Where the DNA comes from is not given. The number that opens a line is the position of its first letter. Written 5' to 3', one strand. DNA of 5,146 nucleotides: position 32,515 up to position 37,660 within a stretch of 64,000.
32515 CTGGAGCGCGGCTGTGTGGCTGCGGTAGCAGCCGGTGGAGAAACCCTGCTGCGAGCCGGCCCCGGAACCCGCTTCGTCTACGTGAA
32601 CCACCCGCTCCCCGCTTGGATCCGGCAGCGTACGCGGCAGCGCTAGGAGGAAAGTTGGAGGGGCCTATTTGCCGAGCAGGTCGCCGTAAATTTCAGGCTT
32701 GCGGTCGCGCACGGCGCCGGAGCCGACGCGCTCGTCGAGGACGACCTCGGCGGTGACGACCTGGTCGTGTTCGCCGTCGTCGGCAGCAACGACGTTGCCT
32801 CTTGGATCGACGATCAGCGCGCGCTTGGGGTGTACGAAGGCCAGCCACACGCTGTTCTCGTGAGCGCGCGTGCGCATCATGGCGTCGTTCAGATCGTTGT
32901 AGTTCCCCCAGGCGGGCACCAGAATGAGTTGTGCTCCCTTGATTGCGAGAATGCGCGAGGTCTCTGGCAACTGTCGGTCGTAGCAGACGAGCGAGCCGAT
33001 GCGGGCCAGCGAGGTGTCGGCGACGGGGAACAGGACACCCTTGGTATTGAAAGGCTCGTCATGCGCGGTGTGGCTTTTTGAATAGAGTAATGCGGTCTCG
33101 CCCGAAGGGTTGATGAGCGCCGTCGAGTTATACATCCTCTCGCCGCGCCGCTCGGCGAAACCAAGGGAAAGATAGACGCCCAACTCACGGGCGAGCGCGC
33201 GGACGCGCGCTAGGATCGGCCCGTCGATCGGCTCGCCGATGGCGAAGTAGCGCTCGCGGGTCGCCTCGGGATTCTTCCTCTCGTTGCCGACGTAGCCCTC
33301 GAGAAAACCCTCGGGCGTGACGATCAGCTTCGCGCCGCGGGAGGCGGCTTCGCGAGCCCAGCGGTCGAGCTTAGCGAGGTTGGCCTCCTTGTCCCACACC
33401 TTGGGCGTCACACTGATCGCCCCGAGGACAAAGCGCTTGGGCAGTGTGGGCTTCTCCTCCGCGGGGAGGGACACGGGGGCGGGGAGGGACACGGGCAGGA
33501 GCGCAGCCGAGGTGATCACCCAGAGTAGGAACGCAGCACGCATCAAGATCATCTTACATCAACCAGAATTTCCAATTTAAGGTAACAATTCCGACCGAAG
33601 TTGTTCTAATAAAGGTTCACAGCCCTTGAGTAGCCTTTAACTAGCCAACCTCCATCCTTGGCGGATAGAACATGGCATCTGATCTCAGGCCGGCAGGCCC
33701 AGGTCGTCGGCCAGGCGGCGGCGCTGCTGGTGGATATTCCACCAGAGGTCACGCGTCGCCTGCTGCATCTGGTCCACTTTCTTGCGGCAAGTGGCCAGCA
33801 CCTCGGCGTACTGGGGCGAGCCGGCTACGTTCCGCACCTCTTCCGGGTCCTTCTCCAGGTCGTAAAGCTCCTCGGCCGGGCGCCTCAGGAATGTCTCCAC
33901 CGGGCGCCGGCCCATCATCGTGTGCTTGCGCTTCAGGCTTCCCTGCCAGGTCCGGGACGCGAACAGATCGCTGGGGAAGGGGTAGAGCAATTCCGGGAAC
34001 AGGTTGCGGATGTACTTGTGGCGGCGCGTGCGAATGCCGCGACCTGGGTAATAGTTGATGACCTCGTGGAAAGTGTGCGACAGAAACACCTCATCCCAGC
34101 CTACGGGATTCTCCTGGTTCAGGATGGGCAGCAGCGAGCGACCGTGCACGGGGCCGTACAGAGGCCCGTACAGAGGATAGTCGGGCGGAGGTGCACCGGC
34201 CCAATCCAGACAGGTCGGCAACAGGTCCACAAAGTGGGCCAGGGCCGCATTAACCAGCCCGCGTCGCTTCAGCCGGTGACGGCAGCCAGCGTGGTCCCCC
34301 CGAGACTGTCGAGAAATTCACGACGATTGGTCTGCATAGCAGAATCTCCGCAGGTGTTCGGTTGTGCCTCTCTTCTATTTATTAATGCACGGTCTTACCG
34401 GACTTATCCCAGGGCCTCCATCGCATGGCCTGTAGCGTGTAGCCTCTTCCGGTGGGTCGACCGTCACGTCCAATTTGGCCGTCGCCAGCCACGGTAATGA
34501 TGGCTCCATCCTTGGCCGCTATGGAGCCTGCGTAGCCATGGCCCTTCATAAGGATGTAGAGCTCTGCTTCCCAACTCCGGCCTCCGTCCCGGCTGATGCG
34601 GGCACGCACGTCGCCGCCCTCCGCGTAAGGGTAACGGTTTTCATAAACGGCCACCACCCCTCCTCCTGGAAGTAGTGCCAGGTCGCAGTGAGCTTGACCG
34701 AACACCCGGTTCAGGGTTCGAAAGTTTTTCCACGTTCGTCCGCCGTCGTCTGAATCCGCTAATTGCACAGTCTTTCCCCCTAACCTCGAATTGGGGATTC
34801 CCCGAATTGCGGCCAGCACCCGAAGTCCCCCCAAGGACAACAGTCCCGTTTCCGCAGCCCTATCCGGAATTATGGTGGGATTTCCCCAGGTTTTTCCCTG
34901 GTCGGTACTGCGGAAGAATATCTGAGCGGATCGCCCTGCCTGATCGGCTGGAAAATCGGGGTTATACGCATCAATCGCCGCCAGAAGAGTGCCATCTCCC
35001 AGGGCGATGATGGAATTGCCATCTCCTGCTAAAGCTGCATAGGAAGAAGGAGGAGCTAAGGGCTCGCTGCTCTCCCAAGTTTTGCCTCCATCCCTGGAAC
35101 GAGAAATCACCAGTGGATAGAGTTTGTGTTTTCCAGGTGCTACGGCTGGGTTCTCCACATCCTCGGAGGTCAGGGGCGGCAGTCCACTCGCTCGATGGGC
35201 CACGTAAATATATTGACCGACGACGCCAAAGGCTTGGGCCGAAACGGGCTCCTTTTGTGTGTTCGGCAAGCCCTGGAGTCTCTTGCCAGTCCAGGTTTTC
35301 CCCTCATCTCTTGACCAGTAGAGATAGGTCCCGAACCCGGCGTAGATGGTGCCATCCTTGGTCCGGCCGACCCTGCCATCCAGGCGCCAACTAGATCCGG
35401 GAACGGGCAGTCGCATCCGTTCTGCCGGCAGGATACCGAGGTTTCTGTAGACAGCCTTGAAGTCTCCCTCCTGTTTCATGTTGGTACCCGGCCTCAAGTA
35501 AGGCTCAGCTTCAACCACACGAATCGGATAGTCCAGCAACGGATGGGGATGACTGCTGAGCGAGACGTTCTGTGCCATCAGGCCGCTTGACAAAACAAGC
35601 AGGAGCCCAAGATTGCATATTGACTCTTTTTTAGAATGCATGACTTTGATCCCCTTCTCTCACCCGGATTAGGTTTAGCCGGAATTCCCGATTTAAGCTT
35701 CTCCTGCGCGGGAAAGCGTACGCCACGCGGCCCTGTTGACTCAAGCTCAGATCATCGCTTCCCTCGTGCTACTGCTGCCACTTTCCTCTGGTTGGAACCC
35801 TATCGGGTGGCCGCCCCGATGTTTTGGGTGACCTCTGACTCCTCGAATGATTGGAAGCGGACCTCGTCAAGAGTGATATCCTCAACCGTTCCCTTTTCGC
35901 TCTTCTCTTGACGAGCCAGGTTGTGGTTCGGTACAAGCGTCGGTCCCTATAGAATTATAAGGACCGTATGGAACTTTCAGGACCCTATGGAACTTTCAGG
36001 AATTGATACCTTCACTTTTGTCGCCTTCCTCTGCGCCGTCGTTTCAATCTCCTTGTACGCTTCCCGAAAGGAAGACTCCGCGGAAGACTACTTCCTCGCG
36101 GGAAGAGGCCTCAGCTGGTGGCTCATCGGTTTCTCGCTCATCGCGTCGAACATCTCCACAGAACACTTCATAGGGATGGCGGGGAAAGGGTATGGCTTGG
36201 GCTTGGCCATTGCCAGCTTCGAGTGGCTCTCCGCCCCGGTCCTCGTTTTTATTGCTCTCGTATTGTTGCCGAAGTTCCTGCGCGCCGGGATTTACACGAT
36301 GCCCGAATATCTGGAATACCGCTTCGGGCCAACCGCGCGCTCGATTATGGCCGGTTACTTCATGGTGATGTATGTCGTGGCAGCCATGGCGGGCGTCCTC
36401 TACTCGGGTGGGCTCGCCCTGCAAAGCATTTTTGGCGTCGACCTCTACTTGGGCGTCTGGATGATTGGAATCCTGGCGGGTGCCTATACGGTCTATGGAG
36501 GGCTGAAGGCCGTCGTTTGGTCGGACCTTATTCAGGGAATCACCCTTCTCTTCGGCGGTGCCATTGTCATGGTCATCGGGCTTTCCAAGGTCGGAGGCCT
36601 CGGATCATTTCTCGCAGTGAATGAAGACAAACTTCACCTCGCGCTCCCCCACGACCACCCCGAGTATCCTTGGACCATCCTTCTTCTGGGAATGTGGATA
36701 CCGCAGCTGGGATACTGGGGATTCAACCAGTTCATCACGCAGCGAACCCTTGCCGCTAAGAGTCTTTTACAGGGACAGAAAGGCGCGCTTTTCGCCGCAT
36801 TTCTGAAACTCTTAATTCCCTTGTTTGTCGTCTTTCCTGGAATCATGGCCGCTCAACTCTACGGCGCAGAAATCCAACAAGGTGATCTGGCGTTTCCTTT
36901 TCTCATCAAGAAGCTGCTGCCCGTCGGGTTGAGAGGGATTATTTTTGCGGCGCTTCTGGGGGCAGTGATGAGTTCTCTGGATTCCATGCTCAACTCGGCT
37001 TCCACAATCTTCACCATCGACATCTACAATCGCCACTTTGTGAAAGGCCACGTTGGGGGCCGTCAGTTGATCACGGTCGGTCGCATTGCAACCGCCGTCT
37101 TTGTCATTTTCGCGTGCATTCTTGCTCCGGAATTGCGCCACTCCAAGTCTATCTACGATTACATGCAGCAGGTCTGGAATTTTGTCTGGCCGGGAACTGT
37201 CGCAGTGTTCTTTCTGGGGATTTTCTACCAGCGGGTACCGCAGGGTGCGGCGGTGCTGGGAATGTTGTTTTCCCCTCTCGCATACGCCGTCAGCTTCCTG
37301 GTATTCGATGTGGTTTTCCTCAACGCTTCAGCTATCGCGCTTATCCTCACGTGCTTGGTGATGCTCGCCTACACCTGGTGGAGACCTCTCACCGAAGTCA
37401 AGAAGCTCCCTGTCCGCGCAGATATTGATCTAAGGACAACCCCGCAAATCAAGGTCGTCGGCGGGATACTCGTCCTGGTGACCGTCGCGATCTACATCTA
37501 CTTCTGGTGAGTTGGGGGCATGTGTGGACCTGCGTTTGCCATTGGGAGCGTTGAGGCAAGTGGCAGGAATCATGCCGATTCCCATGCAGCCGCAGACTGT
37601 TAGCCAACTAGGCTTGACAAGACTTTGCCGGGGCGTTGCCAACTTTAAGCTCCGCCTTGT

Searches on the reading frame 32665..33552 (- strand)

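Call 88: search_protein_families(library=pfam, proteins=[window:32665-33552:-], max_evalue=0.001)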
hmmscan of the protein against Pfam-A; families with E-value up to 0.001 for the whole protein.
window:32665-33552:- (295 aa): 1 family
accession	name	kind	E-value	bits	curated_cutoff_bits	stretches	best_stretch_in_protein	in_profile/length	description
PF00795.27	CN_hydrolase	-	4.4e-41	141.3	23.2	1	47-273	6-249/256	Carbon-nitrogen hydrolase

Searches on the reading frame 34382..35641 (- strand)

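Call 87: search_protein_families(library=pfam, proteins=[window:34382-35641:-], max_evalue=0.001)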
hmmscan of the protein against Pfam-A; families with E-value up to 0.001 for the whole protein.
window:34382-35641:- (419 aa): 5 families
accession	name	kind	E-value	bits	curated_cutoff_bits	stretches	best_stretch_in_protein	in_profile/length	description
PF13088.12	BNR_2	-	1.5e-16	61.1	31.4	1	180-381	85-275/277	BNR repeat-like domain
PF02012.26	BNR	-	3.4e-10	38.8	27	0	182-190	3-11/12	BNR/Asp-box repeat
PF24316.1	Tli3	-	3.1e-08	34.4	27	0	170-192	78-99/129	T6SS Tli3 immunity protein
PF13859.12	BNR_3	-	5.1e-05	23.3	27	0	107-253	32-164/308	BNR repeat-like domain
PF15902.12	Sortilin-Vps10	-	0.00019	20.8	33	0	242-358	3-110/446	Sortilin, neurotensin receptor 3,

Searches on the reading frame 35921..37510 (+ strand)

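Call 87: search_protein_families(library=pfam, proteins=[window:35921-37510:+], max_evalue=0.001)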
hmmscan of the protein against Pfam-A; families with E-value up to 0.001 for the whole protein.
window:35921-37510:+ (529 aa): 1 family
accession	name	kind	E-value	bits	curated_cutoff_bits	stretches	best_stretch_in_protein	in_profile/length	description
PF00474.23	SSF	-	2.2e-75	254.5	22.8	1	57-449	1-404/406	Sodium:solute symporter family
